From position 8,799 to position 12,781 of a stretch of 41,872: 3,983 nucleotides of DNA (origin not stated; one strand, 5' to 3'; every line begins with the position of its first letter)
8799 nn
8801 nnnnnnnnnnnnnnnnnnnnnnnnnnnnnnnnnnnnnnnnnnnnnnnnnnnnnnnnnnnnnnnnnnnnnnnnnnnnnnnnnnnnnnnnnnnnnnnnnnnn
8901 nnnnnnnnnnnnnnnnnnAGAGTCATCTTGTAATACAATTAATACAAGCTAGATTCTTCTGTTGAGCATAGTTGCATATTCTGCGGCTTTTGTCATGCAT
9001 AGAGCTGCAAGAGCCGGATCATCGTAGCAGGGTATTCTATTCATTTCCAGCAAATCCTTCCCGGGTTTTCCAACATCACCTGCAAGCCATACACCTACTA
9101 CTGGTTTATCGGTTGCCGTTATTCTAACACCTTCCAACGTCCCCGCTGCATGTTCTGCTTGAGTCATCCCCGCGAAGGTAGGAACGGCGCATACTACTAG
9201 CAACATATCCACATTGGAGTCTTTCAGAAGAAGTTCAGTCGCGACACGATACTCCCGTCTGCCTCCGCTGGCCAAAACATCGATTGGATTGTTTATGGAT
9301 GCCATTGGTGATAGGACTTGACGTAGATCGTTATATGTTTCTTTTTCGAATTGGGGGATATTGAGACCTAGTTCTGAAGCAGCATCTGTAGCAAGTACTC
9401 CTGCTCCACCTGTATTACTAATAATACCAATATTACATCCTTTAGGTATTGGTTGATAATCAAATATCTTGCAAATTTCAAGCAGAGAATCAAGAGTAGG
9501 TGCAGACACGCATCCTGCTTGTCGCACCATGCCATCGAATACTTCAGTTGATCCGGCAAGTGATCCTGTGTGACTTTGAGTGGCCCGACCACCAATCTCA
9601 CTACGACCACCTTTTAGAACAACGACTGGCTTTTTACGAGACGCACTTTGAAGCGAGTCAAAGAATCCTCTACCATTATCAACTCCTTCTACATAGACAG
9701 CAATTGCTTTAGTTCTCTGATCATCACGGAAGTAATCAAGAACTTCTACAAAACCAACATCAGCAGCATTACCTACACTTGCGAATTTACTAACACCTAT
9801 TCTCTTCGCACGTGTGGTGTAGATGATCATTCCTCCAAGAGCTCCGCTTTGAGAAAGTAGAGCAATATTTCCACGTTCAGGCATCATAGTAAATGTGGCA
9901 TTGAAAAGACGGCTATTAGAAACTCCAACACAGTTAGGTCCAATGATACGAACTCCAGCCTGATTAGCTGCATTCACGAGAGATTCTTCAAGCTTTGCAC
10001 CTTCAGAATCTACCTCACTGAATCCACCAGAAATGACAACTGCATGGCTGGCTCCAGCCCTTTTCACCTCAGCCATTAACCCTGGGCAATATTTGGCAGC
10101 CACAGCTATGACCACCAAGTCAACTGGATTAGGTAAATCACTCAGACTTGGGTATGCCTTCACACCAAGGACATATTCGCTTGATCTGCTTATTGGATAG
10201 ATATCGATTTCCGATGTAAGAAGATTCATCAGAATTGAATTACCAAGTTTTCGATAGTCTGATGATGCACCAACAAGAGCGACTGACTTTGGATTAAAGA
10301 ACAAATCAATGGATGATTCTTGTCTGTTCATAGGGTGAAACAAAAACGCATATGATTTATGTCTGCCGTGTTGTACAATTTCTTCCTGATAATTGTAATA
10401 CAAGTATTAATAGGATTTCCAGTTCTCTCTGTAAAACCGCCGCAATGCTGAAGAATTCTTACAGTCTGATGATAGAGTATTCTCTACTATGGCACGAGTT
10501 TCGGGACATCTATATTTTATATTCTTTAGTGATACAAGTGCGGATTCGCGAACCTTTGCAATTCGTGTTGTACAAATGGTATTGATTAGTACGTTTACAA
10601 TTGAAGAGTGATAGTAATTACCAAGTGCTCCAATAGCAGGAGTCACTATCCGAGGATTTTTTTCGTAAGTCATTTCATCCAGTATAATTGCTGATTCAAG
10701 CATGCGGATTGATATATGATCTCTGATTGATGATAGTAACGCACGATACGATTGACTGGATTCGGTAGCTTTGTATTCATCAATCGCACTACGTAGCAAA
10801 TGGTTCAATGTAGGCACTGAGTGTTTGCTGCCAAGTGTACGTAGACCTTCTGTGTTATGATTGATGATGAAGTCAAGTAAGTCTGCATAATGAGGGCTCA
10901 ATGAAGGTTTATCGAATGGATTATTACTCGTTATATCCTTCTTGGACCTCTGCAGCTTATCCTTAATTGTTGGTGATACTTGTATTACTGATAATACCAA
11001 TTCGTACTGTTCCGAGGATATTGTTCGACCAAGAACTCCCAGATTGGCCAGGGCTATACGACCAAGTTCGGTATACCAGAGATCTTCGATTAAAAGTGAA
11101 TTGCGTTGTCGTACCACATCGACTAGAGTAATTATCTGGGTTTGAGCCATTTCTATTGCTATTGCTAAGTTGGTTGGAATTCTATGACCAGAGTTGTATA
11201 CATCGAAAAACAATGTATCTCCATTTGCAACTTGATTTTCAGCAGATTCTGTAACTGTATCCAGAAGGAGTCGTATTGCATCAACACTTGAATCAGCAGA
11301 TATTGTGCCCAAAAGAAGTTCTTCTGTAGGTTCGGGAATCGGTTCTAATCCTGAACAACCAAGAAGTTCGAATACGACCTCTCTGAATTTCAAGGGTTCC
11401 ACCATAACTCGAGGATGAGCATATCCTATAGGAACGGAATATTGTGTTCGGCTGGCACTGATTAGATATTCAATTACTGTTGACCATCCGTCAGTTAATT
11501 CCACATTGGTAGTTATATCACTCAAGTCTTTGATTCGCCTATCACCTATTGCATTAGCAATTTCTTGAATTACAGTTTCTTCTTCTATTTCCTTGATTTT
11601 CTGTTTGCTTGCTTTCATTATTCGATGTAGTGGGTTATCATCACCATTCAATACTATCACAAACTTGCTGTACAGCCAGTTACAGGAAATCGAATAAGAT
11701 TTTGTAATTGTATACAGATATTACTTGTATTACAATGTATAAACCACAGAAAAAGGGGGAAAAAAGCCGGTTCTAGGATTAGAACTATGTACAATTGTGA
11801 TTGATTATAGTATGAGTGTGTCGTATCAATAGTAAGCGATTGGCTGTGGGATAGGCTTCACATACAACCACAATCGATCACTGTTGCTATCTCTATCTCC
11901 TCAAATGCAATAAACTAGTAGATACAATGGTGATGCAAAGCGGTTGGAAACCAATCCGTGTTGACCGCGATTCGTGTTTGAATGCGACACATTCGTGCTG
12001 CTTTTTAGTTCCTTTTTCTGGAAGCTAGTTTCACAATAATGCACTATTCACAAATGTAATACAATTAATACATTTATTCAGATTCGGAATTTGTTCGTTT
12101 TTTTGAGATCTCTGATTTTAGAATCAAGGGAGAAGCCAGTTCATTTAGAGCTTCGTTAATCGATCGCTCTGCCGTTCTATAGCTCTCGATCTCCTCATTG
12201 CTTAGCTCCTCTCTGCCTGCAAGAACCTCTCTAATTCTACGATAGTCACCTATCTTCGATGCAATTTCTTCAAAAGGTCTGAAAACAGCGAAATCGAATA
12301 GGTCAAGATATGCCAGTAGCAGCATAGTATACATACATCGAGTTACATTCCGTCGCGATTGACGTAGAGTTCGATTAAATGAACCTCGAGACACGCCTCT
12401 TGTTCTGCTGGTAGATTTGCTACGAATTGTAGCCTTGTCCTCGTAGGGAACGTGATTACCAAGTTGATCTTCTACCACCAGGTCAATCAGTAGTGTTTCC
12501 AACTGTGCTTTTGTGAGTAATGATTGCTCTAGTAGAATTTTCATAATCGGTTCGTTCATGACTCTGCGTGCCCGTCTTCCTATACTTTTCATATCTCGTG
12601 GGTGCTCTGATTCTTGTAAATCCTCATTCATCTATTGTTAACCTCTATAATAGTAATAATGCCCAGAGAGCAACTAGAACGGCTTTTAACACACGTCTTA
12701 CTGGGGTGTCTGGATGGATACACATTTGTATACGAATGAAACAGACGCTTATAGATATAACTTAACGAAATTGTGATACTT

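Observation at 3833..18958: An 18-bp quasi-palindromic element (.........-AT-TAATACA) saturates a 15-kb domain and is nearly absent elsewhere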

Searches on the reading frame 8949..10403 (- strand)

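Call 9: search_protein_families(library=pfam, proteins=[window:8949-10403:-])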
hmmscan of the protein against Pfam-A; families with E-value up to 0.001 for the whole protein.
window:8949-10403:- (484 aa): 4 families
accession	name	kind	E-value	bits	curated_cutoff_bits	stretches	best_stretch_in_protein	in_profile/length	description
PF13607.11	Succ_CoA_lig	-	4.1e-50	169.6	27.4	1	177-314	1-138/138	Succinyl-CoA ligase like flavodoxin domain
PF13380.12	CoA_binding_2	-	1.9e-23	83.5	22.8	1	39-163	1-115/116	CoA binding domain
PF19045.5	Ligase_CoA_2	-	1.2e-10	42.1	23.7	1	327-445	3-121/162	Ligase-CoA domain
PF02629.25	CoA_binding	-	0.00011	23.3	22.3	1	37-125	2-95/97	CoA binding domain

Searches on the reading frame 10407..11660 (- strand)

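Call 9: search_protein_families(library=pfam, proteins=[window:10407-11660:-])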
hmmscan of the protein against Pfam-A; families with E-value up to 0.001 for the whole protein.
window:10407-11660:- (417 aa): 0 families

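Call 19: search_protein_families(library=ncbifam, max_evalue=0.01, proteins=[window:10407-11660:-])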
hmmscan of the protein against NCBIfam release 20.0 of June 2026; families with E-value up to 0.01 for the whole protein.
window:10407-11660:- (417 aa): 0 families

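Call 100: search_protein_families(library=pfam, max_evalue=1, proteins=[window:10407-11660:-])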
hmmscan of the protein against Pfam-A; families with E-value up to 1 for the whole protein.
window:10407-11660:- (417 aa): 2 families
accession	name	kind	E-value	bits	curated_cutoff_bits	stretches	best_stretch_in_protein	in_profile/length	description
PF13646.12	HEAT_2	-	0.028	15.1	27.7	1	342-397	20-72/88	HEAT repeats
PF22483.2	Mu-transpos_C_2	-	0.21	11.8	27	0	64-88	19-43/73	Mu transposase, C-terminal domain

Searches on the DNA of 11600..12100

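Call 78: search_rna_families(source=window, start=11600, end=12100, threshold=evalue, max_evalue=1)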
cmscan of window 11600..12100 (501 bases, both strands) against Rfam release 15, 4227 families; matches with E-value up to 1: 1.
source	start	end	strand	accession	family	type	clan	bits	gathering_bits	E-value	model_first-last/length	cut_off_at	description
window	11875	11936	+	RF00735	mir-367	Gene; miRNA;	-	17.2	54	0.75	1-68/68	no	mir-367 microRNA precursor family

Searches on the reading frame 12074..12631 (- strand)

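Call 9: search_protein_families(library=pfam, proteins=[window:12074-12631:-])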
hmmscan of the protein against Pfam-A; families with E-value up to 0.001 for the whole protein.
window:12074-12631:- (185 aa): 0 families

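Call 19: search_protein_families(library=ncbifam, max_evalue=0.01, proteins=[window:12074-12631:-])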
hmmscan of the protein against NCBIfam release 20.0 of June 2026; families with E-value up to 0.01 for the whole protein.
window:12074-12631:- (185 aa): 0 families

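Call 100: search_protein_families(library=pfam, max_evalue=1, proteins=[window:12074-12631:-])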
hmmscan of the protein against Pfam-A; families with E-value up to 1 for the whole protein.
window:12074-12631:- (185 aa): 1 family
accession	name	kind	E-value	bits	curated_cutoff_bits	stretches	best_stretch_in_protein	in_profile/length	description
PF02001.22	DUF134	-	0.024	15.6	27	1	15-99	4-81/98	Protein of unknown function DUF134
